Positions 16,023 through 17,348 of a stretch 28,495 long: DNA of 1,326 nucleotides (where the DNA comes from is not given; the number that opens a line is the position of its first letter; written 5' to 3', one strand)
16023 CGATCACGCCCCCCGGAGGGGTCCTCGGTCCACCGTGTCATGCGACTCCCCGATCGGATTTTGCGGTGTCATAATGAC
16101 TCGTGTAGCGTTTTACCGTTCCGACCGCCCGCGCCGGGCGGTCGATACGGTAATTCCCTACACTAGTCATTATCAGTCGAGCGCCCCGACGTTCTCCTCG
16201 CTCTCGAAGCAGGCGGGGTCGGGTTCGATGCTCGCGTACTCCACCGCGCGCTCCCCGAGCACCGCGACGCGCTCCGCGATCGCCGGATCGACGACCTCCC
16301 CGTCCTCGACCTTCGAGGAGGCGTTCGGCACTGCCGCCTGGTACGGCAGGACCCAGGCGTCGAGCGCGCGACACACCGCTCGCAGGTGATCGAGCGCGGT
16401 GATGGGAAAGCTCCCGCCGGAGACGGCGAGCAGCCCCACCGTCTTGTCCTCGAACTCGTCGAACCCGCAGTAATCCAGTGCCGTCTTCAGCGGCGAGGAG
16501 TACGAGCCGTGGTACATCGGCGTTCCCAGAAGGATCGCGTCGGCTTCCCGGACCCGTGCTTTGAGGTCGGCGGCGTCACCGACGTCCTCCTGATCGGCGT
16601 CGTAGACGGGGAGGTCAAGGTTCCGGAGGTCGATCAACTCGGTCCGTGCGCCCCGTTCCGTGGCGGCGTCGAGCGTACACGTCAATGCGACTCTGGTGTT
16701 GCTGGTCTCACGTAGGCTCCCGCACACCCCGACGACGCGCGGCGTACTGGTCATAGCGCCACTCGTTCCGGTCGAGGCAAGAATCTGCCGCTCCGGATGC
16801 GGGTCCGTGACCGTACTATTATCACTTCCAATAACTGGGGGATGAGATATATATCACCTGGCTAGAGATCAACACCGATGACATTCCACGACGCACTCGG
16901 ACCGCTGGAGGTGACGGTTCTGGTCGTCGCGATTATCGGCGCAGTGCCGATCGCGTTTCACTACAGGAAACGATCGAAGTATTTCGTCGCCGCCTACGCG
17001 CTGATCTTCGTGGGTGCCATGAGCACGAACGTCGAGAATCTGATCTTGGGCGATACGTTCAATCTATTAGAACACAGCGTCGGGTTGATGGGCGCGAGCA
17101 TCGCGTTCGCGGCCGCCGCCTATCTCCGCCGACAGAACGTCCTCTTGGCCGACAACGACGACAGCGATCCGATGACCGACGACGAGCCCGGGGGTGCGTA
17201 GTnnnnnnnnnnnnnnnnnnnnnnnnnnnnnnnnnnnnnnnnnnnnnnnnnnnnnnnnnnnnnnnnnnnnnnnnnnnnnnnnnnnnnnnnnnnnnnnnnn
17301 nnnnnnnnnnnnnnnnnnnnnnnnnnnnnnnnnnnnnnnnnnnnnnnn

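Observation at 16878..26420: One small 3-TM module is wired to two different outputs, a chemoreceptor and a transcription factor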

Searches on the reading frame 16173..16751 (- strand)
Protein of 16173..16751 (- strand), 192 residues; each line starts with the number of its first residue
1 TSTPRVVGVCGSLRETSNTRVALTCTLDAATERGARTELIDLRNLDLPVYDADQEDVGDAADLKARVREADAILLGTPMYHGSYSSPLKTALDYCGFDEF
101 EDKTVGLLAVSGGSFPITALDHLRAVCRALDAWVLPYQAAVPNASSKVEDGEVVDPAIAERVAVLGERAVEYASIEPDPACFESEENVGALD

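Call 95: search_protein_families(library=pfam, proteins=[window:16173-16751:-], max_evalue=0.00001)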
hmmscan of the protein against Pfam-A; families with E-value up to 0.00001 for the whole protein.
window:16173-16751:- (192 aa): 2 families
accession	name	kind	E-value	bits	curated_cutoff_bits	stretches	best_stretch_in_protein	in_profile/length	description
PF03358.20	FMN_red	-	5.7e-37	127.1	24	1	4-144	1-150/152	NADPH-dependent FMN reductase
PF02525.22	Flavodoxin_2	-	4.6e-08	33.4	27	1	12-94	9-102/198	Flavodoxin-like fold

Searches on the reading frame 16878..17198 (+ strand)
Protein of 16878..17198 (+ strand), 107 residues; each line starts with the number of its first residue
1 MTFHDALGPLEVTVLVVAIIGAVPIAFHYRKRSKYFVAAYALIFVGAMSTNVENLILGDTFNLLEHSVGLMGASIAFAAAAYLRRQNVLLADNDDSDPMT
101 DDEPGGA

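Call 3: search_protein_families(library=pfam, proteins=[window:16878-17198:+], max_evalue=1)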
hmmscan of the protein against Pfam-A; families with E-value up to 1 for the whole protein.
window:16878-17198:+ (107 aa): 4 families
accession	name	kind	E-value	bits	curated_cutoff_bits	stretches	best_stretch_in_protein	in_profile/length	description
PF07695.17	7TMR-DISM_7TM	-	0.011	16.2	29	1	12-73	131-191/205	7TM diverse intracellular signalling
PF09925.14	DUF2157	-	0.012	15.8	32.4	1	13-89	68-145/146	Predicted membrane protein (DUF2157)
PF13567.11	DUF4131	-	0.018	15.2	31.6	1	9-49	4-45/165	Domain of unknown function (DUF4131)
PF01252.23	Peptidase_A8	-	0.064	13.9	25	1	15-64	61-110/142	Signal peptidase (SPase) II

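Call 4: search_protein_families(library=ncbifam, proteins=[window:16878-17198:+], max_evalue=1)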
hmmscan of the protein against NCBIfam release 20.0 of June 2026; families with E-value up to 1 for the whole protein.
window:16878-17198:+ (107 aa): 3 families
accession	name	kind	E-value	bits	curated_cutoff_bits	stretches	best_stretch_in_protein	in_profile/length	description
NF011368.0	PRK14787.1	equivalog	0.0093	16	177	1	9-63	58-114/167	lipoprotein signal peptidase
NF047932.1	antiphage_GapS2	exception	0.012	15.9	330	1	3-60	113-167/189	anti-phage protein GapS2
NF011369.0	PRK14788.1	equivalog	0.05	13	200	1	14-62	70-118/213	lipoprotein signal peptidase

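Call 8: find_homologous_proteins(query=window:16878-17198:+, max_evalue=0.01)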
Query window:16878-17198:+ (107 aa): 4 proteins with E <= 0.01 among 11 candidates.
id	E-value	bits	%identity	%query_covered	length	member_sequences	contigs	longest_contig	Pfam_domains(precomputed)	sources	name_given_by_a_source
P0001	2.8e-62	225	100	100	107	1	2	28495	-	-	-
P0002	1.0e-47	179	78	100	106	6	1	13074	-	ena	-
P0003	4.4e-34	135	73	85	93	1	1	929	-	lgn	-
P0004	2.5e-23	100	71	64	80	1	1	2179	-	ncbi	ncbi:MAG: hypothetical protein ABEH88_09490, partial [Halobacteriales archaeon]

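Call 17: find_encoding_contigs(protein=P0002, flank=4000)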
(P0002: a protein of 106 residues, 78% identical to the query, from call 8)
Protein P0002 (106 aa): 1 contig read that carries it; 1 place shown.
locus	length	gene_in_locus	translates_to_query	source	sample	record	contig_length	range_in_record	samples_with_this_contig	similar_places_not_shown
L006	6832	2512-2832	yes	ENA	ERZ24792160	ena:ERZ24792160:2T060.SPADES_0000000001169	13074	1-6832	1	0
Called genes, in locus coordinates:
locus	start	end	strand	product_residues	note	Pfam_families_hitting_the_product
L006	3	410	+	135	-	?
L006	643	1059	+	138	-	PF00582:Usp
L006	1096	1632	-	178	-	PF04893:Yip1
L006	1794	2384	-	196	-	PF02525:Flavodoxin_2, PF03358:FMN_red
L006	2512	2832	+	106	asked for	-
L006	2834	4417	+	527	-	-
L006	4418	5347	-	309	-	PF00730:HhH-GPD, PF00633:HHH (weak)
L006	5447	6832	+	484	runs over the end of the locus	PF01368:DHH, PF21763:DHH_CID, PF02272:DHHA1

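Call 20: search_protein_representatives(protein=window:16878-17198:+)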
Query: 107 residues. Proteins with E-value up to 0.001 (for the whole library): 45; up to 1e-10: 16; up to 1e-30: 0. The best 45 are listed.
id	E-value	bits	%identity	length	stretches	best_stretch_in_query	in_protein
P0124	2.3e-21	92.5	53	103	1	7-93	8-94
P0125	3.6e-20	88.7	49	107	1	9-95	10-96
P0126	2.4e-19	86.1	50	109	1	5-90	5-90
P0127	1.5e-18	83.5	42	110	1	6-102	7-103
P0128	9.9e-18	80.9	43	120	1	5-99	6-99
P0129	1.6e-16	77.0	44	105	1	3-88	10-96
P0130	6.3e-16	75.1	43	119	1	9-95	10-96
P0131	7.0e-16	75.0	48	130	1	6-104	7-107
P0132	7.0e-16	75.0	43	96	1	5-91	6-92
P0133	1.7e-15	73.7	45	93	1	5-89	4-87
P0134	3.2e-14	69.6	45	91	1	6-91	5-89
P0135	7.8e-14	68.4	39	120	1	5-100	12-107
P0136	1.6e-13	67.4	36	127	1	3-103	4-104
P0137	2.2e-13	67.0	45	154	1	6-97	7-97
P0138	3.6e-13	66.3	43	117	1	5-96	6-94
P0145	1.2e-07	48.6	31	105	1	10-94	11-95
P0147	3.0e-07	47.3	39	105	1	11-87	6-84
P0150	3.0e-06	44.1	35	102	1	11-90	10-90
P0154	1.9e-05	41.5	39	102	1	11-81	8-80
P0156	2.0e-05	41.4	37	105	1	9-79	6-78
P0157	2.7e-05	41.0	54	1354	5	38-63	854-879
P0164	6.5e-04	36.6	32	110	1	10-87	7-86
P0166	7.3e-04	36.4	35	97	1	14-79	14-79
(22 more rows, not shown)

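Call 22: search_protein_families(library=pfam, alignment_id=A2, max_evalue=0.1)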
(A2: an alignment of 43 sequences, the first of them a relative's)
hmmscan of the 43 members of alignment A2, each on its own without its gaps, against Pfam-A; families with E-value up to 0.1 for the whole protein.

A. member 1, P0001 (107 aa): 4 families
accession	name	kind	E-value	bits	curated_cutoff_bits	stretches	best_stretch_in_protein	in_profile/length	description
PF07695.17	7TMR-DISM_7TM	-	0.011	16.2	29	1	12-73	131-191/205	7TM diverse intracellular signalling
PF09925.14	DUF2157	-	0.012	15.8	32.4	1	13-89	68-145/146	Predicted membrane protein (DUF2157)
PF13567.11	DUF4131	-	0.018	15.2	31.6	0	9-49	4-45/165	Domain of unknown function (DUF4131)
PF01252.23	Peptidase_A8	-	0.064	13.9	25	1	15-64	61-110/142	Signal peptidase (SPase) II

B. families by the number of members that match (of 43 scanned): 41 families (the first 25 are shown)
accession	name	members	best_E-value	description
PF07695.17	7TMR-DISM_7TM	20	0.00024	7TM diverse intracellular signalling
PF01252.23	Peptidase_A8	6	0.00043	Signal peptidase (SPase) II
PF10066.14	DUF2304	4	0.0033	Uncharacterized conserved protein (DUF2304)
PF03203.19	MerC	4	0.005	MerC mercury resistance protein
PF13567.11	DUF4131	3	0.018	Domain of unknown function (DUF4131)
PF09925.14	DUF2157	2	0.012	Predicted membrane protein (DUF2157)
PF00501.34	AMP-binding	2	0.046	AMP-binding enzyme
PF06781.17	CrgA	1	0.0037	Cell division protein CrgA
PF10177.14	DUF2371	1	0.0047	Uncharacterised conserved protein (DUF2371)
PF20969.2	MASE11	1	0.005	MASE11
PF24838.2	8xMP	1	0.0054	Octameric membrane protein family (8xMP)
PF07947.19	YhhN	1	0.0063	YhhN family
PF20154.4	LNT_N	1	0.0074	Apolipoprotein N-acyltransferase N-terminal domain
PF18181.6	SLATT_1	1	0.0077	SMODS and SLOG-associating 2TM effector domain 1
PF03595.22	SLAC1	1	0.012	Voltage-dependent anion channel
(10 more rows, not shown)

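Call 31: find_encoding_contigs(protein=P0147, flank=4000, max_places=4)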
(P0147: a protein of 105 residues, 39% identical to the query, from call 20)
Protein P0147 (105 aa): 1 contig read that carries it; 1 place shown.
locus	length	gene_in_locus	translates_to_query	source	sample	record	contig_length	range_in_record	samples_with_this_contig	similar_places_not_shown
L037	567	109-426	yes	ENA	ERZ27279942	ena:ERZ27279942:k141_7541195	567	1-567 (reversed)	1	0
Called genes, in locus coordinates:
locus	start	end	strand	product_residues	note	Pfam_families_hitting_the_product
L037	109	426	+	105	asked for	-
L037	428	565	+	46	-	?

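Call 32: find_encoding_contigs(protein=P0154, flank=4000, max_places=4)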
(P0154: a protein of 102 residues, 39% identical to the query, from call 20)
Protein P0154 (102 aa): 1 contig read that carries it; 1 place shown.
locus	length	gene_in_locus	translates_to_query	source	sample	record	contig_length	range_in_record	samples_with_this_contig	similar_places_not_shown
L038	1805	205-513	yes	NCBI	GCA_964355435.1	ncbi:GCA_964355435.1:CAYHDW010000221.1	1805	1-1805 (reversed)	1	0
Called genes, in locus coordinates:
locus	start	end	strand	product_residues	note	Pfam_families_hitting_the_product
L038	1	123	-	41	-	?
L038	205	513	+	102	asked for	-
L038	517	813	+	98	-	-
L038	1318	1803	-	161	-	?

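Call 33: find_encoding_contigs(protein=P0145, flank=4000, max_places=4)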
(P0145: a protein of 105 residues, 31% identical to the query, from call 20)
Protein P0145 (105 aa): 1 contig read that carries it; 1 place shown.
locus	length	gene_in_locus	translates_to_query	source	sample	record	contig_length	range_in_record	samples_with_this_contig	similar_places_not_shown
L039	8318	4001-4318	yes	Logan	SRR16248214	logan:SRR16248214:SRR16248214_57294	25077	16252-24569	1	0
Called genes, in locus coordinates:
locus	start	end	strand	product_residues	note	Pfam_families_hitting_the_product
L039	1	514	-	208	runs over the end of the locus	PF04893:Yip1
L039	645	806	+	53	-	-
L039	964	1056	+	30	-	-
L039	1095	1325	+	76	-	PF18658:zf-C2H2-SPIN-DOC (faint), PF13465:zf-H2C2_2 (faint), PF05605:zf-Di19 (weak), PF16622:zf-C2H2_11 (faint), PF00096:zf-C2H2 (faint), PF12171:zf-C2H2_jaz (faint), PF13894:zf-C2H2_4 (faint), PF13912:zf-C2H2_6 (faint), +2 more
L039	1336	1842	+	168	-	-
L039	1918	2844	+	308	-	PF01368:DHH, PF02833:DHHA2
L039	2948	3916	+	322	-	PF13409:GST_N_2, PF00043:GST_C, PF13410:GST_C_2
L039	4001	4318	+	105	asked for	-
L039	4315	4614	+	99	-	-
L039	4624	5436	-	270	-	PF02535:Zip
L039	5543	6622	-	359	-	-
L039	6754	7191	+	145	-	-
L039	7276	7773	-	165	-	PF02577:BFN_dom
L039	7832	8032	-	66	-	-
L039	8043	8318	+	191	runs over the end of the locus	-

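Call 41: find_encoding_contigs(protein=P0150, flank=3000, max_places=3)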
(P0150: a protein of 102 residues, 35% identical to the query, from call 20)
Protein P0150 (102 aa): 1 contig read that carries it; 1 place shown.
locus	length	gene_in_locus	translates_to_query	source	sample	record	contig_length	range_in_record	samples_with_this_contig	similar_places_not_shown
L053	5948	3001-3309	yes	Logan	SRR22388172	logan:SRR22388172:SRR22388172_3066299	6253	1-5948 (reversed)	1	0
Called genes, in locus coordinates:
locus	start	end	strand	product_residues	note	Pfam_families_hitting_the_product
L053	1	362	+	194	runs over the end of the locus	-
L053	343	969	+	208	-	PF19502:DUF6036 (weak)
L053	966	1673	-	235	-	PF00175:NAD_binding_1, PF08030:NAD_binding_6 (faint)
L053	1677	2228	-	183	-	PF00857:Isochorismatase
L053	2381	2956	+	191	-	-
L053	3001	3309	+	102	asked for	-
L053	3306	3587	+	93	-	-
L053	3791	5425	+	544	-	PF02776:TPP_enzyme_N, PF00205:TPP_enzyme_M, PF02775:TPP_enzyme_C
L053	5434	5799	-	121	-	PF04434:SWIM (weak)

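Call 42: find_encoding_contigs(protein=P0156, flank=3000, max_places=3)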
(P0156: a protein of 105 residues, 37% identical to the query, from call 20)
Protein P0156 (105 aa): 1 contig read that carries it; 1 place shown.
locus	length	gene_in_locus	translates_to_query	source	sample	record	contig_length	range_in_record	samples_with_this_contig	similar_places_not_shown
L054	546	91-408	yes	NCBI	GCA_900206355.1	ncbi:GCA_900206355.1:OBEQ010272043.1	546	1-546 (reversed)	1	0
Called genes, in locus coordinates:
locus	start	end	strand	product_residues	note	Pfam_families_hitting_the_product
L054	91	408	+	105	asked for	-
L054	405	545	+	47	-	?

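Call 43: find_encoding_contigs(protein=P0166, flank=3000, max_places=3)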
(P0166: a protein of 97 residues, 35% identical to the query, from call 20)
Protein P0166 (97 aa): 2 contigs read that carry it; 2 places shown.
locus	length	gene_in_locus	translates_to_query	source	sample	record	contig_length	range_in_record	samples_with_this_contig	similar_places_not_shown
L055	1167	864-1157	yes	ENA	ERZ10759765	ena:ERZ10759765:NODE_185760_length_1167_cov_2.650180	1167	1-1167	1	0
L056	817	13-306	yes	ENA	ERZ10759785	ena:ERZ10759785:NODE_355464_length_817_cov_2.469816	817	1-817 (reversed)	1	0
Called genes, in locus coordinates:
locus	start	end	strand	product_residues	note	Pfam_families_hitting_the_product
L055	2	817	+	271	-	?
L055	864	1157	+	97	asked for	-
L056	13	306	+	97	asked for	-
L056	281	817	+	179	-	?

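Call 44: find_encoding_contigs(protein=P0164, flank=3000, max_places=3)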
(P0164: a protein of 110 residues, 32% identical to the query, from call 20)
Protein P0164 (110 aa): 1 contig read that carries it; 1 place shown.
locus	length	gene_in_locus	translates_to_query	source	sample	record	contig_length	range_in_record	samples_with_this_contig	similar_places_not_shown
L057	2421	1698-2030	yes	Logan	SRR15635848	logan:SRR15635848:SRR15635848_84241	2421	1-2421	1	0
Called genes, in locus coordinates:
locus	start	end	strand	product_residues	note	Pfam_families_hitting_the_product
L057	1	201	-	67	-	?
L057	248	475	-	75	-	-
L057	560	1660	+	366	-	PF13439:Glyco_transf_4 (weak), PF00534:Glycos_transf_1, PF13692:Glyco_trans_1_4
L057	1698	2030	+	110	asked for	-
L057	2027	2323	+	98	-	-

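Call 76: search_protein_families(library=pfam, proteins=[L056:281-817:+, P0157], max_evalue=0.01)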
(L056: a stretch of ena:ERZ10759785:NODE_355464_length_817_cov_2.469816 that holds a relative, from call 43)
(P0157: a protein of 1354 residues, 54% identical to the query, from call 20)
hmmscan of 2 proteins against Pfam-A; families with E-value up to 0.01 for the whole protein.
L056:281-817:+ (179 aa): 4 families
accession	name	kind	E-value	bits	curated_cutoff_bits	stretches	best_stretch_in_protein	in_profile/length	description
PF13188.13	PAS_8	-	7.6e-08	32.4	21.8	1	100-153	2-56/65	PAS domain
PF00989.32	PAS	-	0.00017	22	22.6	1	100-144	2-46/113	PAS fold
PF13426.13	PAS_9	-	0.0012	19.5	27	1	111-145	3-37/103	PAS domain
PF08448.16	PAS_4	-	0.0041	17.8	23.1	1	105-151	1-48/110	PAS fold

P0157 (1354 aa): 4 families
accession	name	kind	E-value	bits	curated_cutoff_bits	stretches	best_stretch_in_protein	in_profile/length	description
PF00353.25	HemolysinCabind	-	4.7e-75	247.4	23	12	892-926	2-36/36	RTX calcium-binding nonapeptide repeat (4 copies)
PF15105.11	TMEM61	-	2.6e-07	31.1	30.1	0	963-986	162-185/189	TMEM61 protein family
PF13582.12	Reprolysin_3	-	1.8e-06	28.9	22.4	1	253-305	68-123/123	Metallo-peptidase family M12B Reprolysin-like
PF13688.12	Reprolysin_5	-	1.6e-05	25.7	27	1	259-349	103-196/196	Metallo-peptidase family M12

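Call 84: search_solved_structures(query=A2, max_evalue=1)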
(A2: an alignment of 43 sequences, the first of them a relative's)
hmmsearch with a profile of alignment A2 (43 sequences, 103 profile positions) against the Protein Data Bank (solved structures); distinct sequences matched with E-value up to 1: 1.
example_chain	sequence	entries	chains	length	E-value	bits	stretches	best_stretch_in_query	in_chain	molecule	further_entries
4x5m_A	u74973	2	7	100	0.083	16.1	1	28-94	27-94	Uncharacterized protein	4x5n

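Call 87: search_solved_structures(query=A2, max_evalue=1, show_alignments=1)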
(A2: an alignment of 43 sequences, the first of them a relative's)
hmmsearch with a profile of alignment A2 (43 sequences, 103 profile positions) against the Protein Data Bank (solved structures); distinct sequences matched with E-value up to 1: 1.
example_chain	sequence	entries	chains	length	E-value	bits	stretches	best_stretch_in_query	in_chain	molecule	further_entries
4x5m_A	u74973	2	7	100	0.083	16.1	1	28-94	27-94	Uncharacterized protein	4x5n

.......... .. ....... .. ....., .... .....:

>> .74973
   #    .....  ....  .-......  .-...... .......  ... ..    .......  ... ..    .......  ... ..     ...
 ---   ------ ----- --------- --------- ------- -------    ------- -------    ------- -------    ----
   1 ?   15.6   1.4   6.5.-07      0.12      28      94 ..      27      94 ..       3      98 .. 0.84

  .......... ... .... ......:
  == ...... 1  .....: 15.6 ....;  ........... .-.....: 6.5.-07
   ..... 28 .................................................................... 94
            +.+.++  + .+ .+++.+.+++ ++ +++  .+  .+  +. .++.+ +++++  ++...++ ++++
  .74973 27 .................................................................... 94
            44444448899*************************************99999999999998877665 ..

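Call 92: predict_structure(alignment_id=A2)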
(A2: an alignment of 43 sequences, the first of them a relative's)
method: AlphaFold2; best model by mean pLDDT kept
length: 107 residues; sequences in the alignment: 43
mean_pLDDT: 88.7   pTM: 0.73
mean pLDDT of the five models: 88.7, 84.4, 84.0, 79.3, 78.7
residues with pLDDT >= 90: 69; 70-90: 26; 50-70: 12; < 50: 0
segments of 3 or more residues with pLDDT < 50: none
pLDDT, mean of each block of 10 residues (from residue 1): 82 95 94 95 95 87 92 98 94 74 61
secondary structure, 60 per line:
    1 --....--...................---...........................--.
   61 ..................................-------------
elements in order: H3-6 H9-27 H31-57 H60-94

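Call 94: fold_search(model_id=the predicted structure, library=pdb)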
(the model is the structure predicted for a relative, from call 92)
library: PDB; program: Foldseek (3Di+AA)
matches with E <= 10: 35; with E <= 0.001: 0
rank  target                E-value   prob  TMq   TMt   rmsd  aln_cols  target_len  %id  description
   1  7d3u_G                3.5e+00  0.33  0.48  0.47   5.1        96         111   12  Structure of Mrp complex from Dietzia sp. DQ12-45-1b (released 2020-12-09)
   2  5dir_A                3.5e+00  0.28  0.31  0.23   3.4        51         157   20  membrane protein at 2.8 Angstroms (released 2016-03-02)
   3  9grx_E                4.5e+00  0.12  0.29  0.31   6.9        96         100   14  NDH-PSI-LHCI supercomplex from S. oleracea (released 2025-02-12)
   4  9wp9_R                5.3e+00  0.25  0.50  0.23   7.7       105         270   12  Cryo-EM structure of the d18:1 S1P-bound S1PR3 and Gq complex (released 2025-11-26)
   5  9s35_A                5.3e+00  0.08  0.28  0.10  11.3        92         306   10  Cryo-EM structure of Candida albicans Vrg4 bound to an inhibitory nanobody. (released 2025-09-03)
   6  8hsi_A                5.6e+00  0.12  0.35  0.12   7.4       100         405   17  Cryo-EM structure of human TMEM87A, PE-bound (released 2023-12-27)
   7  6wwz_R                6.0e+00  0.20  0.35  0.14   4.2        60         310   17  Cryo-EM structure of the human chemokine receptor CCR6 in complex with CCL20 and a Go protein (released 2020-06-24)
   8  9k3l_R                6.3e+00  0.28  0.47  0.25   4.4        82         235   13  Cryo-EM structure of the unliganded human melanocortin receptor 2 (MC2R)-Gs complex (released 2025-08-06)
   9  6iuh_B                6.3e+00  0.14  0.37  0.34   5.6        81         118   18  Crystal structure of GIT1 PBD domain in complex with Liprin-alpha2 (released 2019-02-20)
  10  7wff_E                6.6e+00  0.08  0.28  0.33   6.7        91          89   11  Subcomplexes B,M and L in the Cylic electron transfer supercomplex NDH-PSI from Arabidopsis (released 2022-03-16)
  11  9kyv_A                6.6e+00  0.06  0.25  0.23  15.6        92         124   15  The scaffold dimer of phage P22 (released 2025-02-26)
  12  7f53_R                7.0e+00  0.35  0.58  0.26   5.0       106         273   16  Cryo-EM structure of a-MSH-MC4R-Gs_Nb35 complex (released 2021-11-03)
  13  9umg_A                7.0e+00  0.07  0.31  0.31   7.9        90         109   10  Cryo-EM structure of VTC complex(Vtc5/Vtc4/Vtc3/Vtc1) (released 2026-01-21)
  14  9n75_NB               7.4e+00  0.08  0.35  0.17  37.5       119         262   13  SSU processome maturation and disassembly, State I (released 2025-11-05)
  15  5dhg_A                7.4e+00  0.05  0.20  0.11  10.1        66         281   18  The crystal structure of nociceptin/orphanin FQ peptide receptor (NOP) in complex with C-35 (PSI Community Target) (released 2015-10-21)
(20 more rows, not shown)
